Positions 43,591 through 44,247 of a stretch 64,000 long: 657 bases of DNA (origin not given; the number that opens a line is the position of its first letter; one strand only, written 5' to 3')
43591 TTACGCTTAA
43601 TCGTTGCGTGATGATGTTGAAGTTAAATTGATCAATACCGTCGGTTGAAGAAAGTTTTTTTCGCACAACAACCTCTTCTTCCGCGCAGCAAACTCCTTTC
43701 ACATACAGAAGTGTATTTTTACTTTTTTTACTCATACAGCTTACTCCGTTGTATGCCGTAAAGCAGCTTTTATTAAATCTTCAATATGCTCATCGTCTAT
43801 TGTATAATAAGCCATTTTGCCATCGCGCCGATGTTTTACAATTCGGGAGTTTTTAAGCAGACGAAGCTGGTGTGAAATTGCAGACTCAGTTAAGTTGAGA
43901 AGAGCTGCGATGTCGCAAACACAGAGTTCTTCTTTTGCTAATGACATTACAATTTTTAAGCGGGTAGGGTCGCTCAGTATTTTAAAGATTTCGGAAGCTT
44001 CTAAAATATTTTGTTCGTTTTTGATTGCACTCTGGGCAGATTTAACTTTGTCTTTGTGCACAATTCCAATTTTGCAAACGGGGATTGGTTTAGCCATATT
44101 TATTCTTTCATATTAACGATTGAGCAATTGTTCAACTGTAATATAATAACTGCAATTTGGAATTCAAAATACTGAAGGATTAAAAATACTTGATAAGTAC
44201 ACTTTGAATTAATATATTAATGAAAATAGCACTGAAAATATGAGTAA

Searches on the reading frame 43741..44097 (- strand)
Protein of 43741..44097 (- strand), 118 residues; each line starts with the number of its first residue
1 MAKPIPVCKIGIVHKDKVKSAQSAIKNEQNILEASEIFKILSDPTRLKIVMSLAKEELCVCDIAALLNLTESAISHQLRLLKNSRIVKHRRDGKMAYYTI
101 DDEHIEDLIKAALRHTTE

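Call 62: search_protein_families(library=pfam, proteins=[window:43741-44097:-], max_evalue=0.00001)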
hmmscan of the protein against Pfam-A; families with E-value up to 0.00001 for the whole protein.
window:43741-44097:- (118 aa): 1 family
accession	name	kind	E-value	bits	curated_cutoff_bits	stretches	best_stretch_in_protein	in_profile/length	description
PF01022.26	HTH_5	-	4.6e-18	65.3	22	1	43-88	1-46/47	Bacterial regulatory protein, arsR family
